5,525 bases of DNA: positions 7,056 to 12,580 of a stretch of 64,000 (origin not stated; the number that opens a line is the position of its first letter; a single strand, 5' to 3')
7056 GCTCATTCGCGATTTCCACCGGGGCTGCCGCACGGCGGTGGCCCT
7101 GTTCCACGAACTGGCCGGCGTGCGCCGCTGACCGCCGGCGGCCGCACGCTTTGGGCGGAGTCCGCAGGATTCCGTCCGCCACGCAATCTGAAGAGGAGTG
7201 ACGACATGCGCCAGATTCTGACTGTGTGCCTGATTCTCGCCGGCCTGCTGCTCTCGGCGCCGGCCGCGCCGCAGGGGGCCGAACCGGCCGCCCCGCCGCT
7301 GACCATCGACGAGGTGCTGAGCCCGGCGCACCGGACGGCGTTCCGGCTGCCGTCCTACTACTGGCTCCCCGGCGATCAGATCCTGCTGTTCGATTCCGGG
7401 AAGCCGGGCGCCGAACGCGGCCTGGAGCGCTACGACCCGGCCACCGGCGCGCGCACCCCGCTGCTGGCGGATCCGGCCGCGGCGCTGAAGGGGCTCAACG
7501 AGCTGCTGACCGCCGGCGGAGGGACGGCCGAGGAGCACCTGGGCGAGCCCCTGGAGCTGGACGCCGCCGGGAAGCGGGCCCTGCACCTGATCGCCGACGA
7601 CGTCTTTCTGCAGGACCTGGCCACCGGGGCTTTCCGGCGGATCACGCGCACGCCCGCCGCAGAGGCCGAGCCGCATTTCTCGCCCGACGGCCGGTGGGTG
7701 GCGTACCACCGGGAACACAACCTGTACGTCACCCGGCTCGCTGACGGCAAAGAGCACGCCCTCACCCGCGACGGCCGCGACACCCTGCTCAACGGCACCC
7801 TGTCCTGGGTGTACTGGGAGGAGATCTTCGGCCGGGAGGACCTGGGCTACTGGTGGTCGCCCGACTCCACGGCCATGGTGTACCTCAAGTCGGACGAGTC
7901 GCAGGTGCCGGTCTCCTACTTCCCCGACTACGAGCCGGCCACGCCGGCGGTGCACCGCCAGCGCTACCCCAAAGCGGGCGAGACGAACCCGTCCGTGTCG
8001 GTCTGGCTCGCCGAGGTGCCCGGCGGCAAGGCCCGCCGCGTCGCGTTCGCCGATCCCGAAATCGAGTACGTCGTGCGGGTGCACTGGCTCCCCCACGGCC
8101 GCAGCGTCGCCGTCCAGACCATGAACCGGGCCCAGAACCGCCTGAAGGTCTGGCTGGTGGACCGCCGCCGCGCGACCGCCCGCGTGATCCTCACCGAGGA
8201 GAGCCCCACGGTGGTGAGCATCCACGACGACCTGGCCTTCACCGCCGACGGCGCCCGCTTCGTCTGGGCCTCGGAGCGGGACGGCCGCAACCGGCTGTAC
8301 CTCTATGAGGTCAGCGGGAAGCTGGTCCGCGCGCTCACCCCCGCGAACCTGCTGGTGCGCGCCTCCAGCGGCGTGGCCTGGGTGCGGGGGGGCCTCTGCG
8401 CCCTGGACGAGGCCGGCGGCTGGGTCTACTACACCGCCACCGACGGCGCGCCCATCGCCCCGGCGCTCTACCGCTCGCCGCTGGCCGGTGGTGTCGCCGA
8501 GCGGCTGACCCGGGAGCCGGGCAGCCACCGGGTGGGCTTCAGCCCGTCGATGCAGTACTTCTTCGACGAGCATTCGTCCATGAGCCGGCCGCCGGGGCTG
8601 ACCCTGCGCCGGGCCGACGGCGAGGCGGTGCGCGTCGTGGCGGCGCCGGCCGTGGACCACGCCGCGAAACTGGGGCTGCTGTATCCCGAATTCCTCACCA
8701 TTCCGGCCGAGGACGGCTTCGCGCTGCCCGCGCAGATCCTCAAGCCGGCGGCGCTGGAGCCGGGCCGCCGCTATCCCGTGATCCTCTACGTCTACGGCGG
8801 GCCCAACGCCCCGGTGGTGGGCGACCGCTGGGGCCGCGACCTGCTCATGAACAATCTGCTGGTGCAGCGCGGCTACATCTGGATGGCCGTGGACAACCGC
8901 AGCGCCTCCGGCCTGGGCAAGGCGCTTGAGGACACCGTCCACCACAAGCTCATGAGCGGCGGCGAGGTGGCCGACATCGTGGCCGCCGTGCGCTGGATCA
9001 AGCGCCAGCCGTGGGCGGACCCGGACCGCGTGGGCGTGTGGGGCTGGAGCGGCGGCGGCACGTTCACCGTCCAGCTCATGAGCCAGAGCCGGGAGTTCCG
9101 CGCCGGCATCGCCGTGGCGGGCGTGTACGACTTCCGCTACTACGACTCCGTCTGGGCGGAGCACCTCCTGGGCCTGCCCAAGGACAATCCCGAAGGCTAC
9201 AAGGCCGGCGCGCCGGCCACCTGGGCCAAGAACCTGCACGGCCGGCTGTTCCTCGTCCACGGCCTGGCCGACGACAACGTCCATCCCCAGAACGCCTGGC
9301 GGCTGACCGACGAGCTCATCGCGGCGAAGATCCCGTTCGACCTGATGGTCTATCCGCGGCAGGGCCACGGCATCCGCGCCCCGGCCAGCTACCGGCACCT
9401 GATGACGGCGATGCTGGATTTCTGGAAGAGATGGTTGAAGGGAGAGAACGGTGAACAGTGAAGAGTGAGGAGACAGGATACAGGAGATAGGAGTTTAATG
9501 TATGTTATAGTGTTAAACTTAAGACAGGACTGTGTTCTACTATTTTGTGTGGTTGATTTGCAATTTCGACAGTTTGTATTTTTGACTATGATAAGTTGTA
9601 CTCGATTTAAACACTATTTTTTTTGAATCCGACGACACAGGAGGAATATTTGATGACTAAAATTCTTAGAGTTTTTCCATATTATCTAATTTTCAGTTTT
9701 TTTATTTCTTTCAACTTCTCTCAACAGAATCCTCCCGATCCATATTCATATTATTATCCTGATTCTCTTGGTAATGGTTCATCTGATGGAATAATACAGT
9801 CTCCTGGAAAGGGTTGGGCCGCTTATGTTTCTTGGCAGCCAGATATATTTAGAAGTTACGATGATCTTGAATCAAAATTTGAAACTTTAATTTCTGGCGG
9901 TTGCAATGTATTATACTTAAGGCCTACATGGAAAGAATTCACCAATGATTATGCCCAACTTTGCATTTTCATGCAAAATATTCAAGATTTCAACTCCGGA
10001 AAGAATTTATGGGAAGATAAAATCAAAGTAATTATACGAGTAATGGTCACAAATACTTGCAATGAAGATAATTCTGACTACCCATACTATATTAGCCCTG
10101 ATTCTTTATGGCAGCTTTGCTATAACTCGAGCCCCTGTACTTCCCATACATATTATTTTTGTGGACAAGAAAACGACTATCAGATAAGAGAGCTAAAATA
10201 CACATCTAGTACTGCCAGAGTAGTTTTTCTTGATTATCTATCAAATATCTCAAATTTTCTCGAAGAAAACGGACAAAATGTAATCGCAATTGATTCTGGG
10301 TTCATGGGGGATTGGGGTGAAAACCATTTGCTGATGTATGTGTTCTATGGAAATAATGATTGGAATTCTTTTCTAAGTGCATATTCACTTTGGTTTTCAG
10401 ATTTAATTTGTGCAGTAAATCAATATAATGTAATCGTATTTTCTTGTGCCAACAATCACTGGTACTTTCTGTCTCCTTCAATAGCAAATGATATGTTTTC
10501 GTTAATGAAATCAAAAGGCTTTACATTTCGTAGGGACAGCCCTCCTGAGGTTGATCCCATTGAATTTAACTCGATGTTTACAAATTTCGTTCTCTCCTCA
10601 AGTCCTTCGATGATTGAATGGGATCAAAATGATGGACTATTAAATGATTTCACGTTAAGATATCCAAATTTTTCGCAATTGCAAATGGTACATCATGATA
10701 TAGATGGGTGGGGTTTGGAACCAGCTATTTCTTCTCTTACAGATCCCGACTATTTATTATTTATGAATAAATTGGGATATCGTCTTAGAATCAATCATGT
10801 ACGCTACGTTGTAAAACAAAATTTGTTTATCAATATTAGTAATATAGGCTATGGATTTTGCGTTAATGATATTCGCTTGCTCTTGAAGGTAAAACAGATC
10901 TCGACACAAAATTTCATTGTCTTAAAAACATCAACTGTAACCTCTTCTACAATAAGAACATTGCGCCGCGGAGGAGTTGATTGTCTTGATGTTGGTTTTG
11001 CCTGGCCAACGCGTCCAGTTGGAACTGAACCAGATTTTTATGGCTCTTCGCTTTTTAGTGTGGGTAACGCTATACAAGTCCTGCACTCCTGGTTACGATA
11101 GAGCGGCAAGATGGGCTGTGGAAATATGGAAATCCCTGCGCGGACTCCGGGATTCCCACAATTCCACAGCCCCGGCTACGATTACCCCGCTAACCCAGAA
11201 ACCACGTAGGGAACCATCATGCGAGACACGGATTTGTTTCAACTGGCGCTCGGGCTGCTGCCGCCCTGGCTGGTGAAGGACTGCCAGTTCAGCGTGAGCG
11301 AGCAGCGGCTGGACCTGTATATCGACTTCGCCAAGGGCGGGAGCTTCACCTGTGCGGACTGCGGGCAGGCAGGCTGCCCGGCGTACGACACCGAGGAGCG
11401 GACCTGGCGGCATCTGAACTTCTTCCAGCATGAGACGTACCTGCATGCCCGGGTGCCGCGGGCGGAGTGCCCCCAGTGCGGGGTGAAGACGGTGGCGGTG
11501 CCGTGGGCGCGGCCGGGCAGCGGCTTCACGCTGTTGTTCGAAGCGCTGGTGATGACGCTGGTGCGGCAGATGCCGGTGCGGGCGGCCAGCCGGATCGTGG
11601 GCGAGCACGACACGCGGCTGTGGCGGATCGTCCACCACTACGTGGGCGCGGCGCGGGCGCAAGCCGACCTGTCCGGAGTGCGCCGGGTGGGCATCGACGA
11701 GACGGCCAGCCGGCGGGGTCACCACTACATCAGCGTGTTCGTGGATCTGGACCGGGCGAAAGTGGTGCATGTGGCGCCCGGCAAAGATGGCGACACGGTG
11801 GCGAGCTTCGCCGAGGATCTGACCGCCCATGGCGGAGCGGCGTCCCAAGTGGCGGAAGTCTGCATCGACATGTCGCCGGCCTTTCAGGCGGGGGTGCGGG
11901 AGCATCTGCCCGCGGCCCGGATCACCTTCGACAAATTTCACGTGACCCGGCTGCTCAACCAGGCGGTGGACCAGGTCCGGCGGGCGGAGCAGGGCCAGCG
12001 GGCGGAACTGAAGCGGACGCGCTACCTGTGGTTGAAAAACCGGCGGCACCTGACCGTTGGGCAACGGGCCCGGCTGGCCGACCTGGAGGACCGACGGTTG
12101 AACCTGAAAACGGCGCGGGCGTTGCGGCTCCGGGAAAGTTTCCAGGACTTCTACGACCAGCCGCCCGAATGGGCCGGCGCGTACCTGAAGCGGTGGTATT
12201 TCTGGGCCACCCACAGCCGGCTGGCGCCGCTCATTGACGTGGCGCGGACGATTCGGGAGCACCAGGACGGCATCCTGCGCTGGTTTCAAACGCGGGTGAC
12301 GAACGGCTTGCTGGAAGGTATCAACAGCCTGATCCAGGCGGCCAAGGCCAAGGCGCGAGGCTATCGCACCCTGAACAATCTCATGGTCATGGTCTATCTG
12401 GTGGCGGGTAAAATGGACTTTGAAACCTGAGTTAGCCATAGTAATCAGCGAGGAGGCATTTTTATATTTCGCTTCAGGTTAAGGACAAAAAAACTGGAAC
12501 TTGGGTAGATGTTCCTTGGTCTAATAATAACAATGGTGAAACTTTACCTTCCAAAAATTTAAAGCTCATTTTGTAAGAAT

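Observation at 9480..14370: AT-rich (~35% GC) genomic island in a ~70% GC chromosome, carrying a secreted protein, a membrane zinc-ribbon methyltransferase and an ISL3 insertion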

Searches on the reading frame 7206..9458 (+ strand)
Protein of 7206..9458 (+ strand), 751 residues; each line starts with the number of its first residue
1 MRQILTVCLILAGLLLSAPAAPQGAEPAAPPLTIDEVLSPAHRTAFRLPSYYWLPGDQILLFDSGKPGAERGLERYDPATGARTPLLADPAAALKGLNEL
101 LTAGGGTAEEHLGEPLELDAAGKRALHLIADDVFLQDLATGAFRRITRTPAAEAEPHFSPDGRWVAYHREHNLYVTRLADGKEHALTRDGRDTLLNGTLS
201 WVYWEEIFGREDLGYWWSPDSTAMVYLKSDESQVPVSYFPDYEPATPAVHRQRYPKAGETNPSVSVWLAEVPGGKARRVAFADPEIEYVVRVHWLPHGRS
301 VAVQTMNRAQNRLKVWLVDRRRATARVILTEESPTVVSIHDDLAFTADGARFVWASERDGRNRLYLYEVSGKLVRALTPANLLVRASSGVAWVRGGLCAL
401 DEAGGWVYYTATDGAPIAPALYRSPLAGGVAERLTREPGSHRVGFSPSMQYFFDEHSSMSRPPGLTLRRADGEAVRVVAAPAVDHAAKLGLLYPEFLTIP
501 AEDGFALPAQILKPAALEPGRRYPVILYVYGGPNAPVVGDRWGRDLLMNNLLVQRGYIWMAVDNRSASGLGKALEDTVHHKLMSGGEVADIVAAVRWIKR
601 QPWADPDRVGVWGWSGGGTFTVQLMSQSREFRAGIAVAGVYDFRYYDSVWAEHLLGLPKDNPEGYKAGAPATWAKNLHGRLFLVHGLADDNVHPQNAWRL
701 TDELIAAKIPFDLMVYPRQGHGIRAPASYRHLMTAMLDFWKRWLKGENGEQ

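Call 30: find_related_loci(query=window:7206-9458:+, collection=genome_contigs, flank=10000)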
Query window:7206-9458:+ (751 aa) in genome_contigs; peptide patterns used: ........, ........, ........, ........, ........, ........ (x = any residue, [..] = any of these).
359 stretches matched a pattern; 333 encode a relative of the query (tblastn E <= 1e-3); the best 80 are kept; 80 distinct loci.
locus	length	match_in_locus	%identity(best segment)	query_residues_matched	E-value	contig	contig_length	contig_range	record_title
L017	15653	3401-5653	96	1-751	0e+0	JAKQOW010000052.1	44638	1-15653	MAG: Acidobacteriota bacterium isolate USMO_maxbin.051 k141_925960, whole genome shotgun sequence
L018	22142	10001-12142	57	32-744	0e+0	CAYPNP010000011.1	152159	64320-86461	MAG TPA_asm: uncultured Acidobacteriota bacterium isolate binchicken_co190_13 genome assembly, contig: NODE_202_length_1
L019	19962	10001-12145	53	32-751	0e+0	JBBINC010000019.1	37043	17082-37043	MAG: Acidobacteriota bacterium isolate RSF170216_bin_247 NODE_376_length_37043_cov_9.234860, whole genome shotgun sequen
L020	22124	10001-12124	55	32-744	0e+0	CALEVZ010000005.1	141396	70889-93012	MAG: uncultured bacterium isolate R1_Bin_METABAT__272_1 genome assembly, contig: c_000001996839, whole genome shotgun se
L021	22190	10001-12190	47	2-740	0e+0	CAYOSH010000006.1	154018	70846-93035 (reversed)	MAG TPA_asm: uncultured Eubacteriales bacterium isolate SRP185410_co2_348 genome assembly, contig: NODE_43_length_154018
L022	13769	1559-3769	46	1-741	0e+0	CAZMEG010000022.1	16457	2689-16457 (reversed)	MAG TPA_asm: uncultured Cytophagia bacterium isolate SRP162660_co1_270 genome assembly, contig: NODE_1838_length_16457_c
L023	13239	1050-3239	49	12-744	0e+0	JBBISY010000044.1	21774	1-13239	MAG: Acidobacteriota bacterium isolate PGS172224_bin_384 NODE_2677_length_21774_cov_21.222386, whole genome shotgun sequ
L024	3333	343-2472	46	32-744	0e+0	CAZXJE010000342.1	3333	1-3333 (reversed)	MAG TPA_asm: uncultured Eubacteriales bacterium isolate SRP068000_co2_124 genome assembly, contig: NODE_50832_length_333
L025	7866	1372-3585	46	2-744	0e+0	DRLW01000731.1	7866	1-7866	MAG TPA_asm: Bacteroidetes bacterium isolate HyVt-473 HyVt-473_k145_962228, whole genome shotgun sequence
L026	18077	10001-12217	47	2-744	0e+0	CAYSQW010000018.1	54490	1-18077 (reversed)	MAG TPA_asm: uncultured Eubacteriales bacterium isolate binchicken_co334_31 genome assembly, contig: NODE_851_length_544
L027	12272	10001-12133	50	32-744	0e+0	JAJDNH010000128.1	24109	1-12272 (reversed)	MAG: Acidobacteria bacterium isolate ALJrbin.24 k141_1709771, whole genome shotgun sequence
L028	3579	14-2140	45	32-742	0e+0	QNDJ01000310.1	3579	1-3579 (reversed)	MAG: candidate division KSB1 bacterium isolate B21_G16 B21_Guay16_scaffold_33153, whole genome shotgun sequence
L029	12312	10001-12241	44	1-748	0e+0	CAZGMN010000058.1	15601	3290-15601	MAG TPA_asm: uncultured Eubacteriales bacterium isolate SRP098346_co1_441 genome assembly, contig: NODE_4097_length_1560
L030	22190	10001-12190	47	10-746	0e+0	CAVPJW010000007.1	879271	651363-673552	MAG: uncultured Acidobacteriota bacterium isolate MFD10007.bin.1.176 genome assembly, contig: contig_27258, whole genome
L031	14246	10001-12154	47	25-744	0e+0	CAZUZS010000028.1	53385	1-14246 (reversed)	MAG TPA_asm: uncultured Calditrichaceae bacterium isolate binchicken_co129_674 genome assembly, contig: NODE_1424_length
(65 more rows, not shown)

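Call 62: find_related_loci(query=window:7206-9458:+, collection=metagenome_contigs, flank=8000)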
Query window:7206-9458:+ (751 aa) in metagenome_contigs; peptide patterns used: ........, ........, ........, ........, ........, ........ (x = any residue, [..] = any of these).
335 stretches matched a pattern; 307 encode a relative of the query (tblastn E <= 1e-3); the best 80 are kept; 80 distinct loci.
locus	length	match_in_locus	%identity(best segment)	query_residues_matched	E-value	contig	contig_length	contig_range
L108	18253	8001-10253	96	1-751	0e+0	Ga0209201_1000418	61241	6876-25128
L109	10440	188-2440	97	1-751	0e+0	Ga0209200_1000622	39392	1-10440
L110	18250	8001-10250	95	1-750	0e+0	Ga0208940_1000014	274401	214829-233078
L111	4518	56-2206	57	31-748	0e+0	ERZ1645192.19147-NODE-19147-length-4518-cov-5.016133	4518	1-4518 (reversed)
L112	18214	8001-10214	53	1-744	0e+0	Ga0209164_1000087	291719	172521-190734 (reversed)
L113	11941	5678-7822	54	32-751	0e+0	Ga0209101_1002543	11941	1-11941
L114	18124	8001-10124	56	32-744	0e+0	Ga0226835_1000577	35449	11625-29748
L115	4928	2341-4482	52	25-744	0e+0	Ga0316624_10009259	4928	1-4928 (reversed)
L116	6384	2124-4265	50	32-747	0e+0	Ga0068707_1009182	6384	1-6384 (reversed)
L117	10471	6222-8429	46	1-744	0e+0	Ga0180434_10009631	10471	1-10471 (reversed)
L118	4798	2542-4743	46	2-744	0e+0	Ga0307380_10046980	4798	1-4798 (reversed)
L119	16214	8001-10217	47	2-744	0e+0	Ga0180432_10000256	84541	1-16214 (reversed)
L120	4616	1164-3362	46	4-742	0e+0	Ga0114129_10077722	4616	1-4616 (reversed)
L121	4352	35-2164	46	32-744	0e+0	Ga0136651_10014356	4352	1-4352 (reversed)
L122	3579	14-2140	45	32-742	0e+0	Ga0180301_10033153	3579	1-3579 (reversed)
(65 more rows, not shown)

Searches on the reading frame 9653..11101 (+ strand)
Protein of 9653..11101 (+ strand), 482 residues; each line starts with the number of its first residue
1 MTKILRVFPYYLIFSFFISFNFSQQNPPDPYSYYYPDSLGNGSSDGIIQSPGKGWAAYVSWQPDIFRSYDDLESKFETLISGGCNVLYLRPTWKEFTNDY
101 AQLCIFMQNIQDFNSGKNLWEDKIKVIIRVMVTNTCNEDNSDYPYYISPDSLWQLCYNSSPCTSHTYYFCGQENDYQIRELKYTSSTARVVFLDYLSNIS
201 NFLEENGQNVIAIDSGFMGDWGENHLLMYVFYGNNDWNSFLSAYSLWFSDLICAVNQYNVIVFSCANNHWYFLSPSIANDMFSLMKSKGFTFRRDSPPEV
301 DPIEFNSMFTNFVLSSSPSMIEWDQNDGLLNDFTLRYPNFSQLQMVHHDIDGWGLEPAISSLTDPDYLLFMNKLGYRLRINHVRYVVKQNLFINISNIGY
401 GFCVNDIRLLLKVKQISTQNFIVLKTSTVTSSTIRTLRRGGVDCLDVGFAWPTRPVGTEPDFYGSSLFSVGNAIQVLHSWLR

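Call 7: search_protein_families(library=pfam, proteins=[window:9653-11101:+], max_evalue=0.01)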
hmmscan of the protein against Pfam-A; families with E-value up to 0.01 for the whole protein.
window:9653-11101:+ (482 aa): 1 family
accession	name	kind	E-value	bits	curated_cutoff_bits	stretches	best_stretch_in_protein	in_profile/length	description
PF16173.10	DUF4874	-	0.0015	18.6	30.1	1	193-236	93-134/159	Domain of unknown function (DUF4874)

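Call 8: search_protein_families(library=ncbifam, proteins=[window:9653-11101:+], max_evalue=0.01)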
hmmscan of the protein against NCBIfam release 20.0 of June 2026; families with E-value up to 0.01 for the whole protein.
window:9653-11101:+ (482 aa): 0 families

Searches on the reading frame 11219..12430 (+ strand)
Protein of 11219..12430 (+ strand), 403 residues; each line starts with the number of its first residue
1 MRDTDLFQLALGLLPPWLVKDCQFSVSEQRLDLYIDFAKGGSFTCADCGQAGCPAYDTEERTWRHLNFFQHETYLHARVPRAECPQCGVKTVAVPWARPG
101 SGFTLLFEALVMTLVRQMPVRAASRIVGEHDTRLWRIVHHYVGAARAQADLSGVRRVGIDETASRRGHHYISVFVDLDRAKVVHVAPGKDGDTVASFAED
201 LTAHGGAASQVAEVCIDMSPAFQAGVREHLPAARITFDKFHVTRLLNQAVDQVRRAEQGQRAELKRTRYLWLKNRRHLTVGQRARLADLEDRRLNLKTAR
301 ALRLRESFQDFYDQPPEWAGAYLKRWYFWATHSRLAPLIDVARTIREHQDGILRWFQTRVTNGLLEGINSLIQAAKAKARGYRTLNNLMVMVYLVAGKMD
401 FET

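Call 7: search_protein_families(library=pfam, proteins=[window:11219-12430:+], max_evalue=0.01)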
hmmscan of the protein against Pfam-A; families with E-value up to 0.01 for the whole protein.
window:11219-12430:+ (403 aa): 3 families
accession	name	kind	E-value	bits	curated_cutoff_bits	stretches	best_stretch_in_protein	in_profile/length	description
PF01610.23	DDE_Tnp_ISL3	-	1.7e-72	244.5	23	1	157-391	1-239/240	Transposase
PF13542.12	HTH_Tnp_ISL3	-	3.2e-19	68.6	27.4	1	92-142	1-51/51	Helix-turn-helix domain of transposase family ISL3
PF14690.11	Zn_ribbon_ISL3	-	3.6e-11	43.7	25.5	1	44-87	4-47/47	zinc-finger of transposase IS204/IS1001/IS1096/IS1165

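Call 8: search_protein_families(library=ncbifam, proteins=[window:11219-12430:+], max_evalue=0.01)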
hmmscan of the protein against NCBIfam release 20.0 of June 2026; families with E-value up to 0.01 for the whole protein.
window:11219-12430:+ (403 aa): 3 families
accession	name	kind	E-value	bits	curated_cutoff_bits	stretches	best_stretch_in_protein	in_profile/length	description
NF033550.5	transpos_ISL3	equivalog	2.5e-102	342.7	180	1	38-394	7-369/370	ISL3 family transposase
NF049917.1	ISAon1_downstr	equivalog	4e-22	78.8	250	2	262-386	192-316/327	ISAon1 family transposase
NF049919.1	DesA_ISL3_tail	domain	2.7e-18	66.6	30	1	235-349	2-122/122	DesA/ISL3 alpha bundle tail domain-containing protein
